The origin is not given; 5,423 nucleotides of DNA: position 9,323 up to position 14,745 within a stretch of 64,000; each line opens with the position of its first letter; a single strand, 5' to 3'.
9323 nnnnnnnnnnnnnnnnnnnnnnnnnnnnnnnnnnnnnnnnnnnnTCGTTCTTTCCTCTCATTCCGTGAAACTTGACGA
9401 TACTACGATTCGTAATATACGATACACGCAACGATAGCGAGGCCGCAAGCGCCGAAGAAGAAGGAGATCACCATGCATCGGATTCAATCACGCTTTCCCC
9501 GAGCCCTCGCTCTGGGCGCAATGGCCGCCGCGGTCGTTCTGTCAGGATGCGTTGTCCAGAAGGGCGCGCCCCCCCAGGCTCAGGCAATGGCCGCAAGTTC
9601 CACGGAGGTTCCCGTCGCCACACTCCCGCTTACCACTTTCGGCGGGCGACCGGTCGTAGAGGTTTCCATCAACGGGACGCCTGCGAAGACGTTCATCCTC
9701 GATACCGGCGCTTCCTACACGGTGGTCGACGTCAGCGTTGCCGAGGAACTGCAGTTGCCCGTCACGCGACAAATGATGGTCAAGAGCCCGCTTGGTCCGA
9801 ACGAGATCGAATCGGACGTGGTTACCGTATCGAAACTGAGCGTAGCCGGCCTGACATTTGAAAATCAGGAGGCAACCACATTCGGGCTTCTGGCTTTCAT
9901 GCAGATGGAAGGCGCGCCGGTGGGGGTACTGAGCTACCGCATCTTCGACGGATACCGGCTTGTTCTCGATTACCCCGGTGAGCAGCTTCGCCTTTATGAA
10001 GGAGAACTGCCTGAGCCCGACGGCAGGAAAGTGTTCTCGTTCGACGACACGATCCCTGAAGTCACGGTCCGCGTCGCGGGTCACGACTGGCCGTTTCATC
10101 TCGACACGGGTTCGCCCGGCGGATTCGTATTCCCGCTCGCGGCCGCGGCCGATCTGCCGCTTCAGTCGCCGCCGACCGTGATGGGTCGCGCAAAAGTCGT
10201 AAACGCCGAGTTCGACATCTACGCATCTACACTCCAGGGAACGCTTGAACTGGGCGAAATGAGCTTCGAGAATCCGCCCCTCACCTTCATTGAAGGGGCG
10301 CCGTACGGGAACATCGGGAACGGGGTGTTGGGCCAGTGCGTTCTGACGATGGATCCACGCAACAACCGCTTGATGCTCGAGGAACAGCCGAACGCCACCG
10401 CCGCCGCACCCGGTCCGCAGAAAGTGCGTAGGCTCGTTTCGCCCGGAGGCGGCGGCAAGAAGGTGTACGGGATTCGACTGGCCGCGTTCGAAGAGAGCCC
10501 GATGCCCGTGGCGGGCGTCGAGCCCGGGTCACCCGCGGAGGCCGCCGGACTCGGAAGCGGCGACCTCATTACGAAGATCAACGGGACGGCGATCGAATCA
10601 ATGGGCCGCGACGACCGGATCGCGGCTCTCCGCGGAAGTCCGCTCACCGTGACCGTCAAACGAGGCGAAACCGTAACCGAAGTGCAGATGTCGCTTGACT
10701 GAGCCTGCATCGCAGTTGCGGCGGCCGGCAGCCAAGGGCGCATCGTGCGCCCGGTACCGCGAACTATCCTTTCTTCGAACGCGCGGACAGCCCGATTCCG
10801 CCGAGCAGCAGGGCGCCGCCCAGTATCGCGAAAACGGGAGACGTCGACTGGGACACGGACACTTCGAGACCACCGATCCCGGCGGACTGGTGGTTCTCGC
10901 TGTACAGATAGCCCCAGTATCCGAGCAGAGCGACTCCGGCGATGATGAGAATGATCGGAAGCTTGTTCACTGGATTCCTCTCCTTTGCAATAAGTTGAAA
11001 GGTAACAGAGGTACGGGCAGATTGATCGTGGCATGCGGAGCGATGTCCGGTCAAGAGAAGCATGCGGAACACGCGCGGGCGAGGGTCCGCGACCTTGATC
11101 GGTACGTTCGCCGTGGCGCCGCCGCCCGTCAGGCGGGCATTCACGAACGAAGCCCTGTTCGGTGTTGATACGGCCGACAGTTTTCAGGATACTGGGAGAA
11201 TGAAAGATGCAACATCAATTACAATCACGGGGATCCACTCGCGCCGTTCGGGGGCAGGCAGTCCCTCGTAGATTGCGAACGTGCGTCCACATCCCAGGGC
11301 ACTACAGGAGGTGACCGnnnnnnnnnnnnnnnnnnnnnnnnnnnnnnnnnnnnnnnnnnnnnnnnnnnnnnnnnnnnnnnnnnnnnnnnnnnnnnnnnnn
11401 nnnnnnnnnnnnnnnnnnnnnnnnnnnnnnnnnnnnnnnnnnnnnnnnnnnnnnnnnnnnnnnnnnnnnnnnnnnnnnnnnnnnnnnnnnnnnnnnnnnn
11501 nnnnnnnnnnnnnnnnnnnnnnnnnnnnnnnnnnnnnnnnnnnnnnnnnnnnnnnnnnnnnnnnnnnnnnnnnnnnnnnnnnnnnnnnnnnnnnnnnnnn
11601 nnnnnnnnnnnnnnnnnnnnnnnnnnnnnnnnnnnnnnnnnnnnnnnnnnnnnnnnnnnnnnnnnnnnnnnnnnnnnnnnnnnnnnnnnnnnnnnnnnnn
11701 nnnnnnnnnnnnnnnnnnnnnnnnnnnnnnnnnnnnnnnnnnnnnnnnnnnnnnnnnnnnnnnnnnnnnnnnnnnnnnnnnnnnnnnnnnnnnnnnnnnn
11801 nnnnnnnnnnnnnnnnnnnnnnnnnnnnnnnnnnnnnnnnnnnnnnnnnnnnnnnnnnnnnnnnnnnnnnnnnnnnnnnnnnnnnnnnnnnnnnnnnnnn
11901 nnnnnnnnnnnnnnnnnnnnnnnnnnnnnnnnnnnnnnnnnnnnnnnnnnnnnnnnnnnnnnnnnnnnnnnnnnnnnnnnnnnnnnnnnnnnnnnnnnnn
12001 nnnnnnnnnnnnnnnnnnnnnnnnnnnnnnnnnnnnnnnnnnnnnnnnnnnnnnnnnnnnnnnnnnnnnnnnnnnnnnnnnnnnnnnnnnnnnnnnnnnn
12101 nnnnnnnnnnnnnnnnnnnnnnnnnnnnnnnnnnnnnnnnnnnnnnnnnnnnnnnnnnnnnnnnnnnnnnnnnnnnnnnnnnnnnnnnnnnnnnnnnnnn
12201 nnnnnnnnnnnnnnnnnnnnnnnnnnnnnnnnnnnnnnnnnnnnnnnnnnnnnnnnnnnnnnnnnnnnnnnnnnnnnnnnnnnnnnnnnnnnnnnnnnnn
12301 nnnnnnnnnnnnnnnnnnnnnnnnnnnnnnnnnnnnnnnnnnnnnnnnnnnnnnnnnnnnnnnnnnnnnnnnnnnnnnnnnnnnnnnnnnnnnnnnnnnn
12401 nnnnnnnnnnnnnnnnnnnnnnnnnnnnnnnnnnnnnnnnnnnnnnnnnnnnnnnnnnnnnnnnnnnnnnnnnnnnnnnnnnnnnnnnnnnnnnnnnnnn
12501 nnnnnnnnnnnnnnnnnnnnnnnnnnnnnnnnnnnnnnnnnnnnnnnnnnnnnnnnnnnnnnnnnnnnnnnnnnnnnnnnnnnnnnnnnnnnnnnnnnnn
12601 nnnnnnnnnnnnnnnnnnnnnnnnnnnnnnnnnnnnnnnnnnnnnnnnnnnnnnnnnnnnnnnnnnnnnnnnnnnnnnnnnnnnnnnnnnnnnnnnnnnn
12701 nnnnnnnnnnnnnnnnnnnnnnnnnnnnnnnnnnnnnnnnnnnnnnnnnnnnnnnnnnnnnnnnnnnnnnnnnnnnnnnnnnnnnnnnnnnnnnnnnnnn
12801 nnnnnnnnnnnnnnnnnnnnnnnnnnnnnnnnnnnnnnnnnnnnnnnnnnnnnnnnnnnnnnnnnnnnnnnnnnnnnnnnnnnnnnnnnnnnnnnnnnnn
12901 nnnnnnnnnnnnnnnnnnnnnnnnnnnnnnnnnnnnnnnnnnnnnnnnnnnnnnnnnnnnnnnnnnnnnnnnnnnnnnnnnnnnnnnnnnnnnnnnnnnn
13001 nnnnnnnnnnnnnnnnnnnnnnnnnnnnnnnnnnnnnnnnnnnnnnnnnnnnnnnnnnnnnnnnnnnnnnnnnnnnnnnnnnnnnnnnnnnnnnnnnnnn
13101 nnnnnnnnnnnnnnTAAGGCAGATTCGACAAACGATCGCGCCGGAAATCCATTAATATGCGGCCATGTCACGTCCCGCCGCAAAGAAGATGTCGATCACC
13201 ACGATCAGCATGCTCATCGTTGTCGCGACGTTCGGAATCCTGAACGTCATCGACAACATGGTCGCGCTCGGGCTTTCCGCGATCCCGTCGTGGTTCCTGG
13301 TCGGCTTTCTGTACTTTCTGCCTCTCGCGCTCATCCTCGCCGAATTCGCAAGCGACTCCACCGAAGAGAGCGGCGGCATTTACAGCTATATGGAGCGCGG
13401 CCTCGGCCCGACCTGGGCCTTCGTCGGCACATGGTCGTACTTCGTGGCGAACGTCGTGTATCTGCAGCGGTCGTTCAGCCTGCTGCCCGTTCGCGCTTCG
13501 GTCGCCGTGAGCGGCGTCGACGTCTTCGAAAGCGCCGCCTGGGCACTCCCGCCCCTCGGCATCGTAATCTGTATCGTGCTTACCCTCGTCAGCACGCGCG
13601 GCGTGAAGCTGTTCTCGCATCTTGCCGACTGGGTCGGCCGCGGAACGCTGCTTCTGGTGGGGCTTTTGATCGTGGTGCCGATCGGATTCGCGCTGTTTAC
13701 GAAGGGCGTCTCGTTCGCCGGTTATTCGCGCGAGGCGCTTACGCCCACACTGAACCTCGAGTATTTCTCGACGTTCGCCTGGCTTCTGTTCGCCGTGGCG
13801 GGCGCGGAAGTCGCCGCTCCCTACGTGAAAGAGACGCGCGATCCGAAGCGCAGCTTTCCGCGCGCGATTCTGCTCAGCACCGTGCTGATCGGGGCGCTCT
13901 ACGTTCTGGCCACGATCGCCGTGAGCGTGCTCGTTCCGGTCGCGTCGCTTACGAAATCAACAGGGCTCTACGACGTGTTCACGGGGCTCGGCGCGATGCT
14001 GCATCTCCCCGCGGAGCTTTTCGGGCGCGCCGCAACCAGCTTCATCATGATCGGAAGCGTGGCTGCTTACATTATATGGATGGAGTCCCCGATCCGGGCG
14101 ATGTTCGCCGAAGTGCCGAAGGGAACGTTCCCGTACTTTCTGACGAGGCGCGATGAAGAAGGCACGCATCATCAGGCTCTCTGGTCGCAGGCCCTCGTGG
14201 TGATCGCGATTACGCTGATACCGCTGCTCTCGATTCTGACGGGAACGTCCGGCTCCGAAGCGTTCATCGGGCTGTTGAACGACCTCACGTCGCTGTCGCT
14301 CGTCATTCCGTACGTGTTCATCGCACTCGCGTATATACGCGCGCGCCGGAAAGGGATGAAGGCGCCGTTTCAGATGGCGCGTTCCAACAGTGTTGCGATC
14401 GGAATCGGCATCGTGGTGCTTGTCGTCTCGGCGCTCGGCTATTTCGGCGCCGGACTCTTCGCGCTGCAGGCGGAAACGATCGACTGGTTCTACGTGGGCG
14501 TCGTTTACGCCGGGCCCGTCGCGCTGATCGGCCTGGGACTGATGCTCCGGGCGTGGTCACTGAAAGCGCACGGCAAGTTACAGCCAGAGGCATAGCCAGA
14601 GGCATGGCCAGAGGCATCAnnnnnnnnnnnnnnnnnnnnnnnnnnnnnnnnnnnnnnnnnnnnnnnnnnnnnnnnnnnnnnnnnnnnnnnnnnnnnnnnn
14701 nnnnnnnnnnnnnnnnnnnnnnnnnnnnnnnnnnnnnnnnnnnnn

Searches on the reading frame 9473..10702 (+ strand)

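Call 52: search_protein_families(library=pfam, proteins=[window:9473-10702:+], max_evalue=0.00001)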
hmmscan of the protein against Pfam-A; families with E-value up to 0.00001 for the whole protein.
window:9473-10702:+ (409 aa): 5 families
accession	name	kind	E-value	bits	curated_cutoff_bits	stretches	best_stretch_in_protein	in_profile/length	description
PF13650.11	Asp_protease_2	-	2.3e-22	79.9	24.3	2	62-135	1-74/90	Aspartyl protease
PF13975.11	gag-asp_proteas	-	1.4e-13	51.7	28.2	1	62-135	1-74/92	gag-polyprotein putative aspartyl protease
PF00595.29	PDZ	-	5.8e-11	43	23.2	1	332-395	12-80/81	PDZ domain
PF17820.7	PDZ_6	-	6.1e-11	42.3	27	1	346-397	2-54/54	PDZ domain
PF13180.12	PDZ_2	-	1.2e-07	32.4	27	1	344-406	14-78/80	PDZ domain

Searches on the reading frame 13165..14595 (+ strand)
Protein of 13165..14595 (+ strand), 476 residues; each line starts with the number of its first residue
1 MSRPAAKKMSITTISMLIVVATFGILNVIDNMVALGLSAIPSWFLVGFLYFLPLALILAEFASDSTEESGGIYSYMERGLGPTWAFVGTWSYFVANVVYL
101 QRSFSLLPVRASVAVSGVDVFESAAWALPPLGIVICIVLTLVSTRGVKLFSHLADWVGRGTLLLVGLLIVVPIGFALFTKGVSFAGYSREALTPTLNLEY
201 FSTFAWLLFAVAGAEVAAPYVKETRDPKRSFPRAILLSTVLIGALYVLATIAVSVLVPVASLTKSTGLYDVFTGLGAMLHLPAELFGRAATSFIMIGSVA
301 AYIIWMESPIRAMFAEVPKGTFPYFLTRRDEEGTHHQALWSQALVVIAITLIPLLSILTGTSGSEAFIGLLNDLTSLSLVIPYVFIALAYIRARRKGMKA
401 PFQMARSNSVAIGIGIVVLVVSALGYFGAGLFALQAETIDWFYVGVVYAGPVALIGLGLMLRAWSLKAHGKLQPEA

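Call 52: search_protein_families(library=pfam, proteins=[window:13165-14595:+], max_evalue=0.00001)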
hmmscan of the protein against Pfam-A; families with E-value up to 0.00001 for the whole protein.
window:13165-14595:+ (476 aa): 2 families
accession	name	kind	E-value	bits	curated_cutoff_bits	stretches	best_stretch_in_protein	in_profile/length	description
PF13520.12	AA_permease_2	-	5e-38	131.6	27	1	14-433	6-412/427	Amino acid permease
PF00324.27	AA_permease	-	2.8e-19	69.6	24.6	1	13-447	4-443/470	Amino acid permease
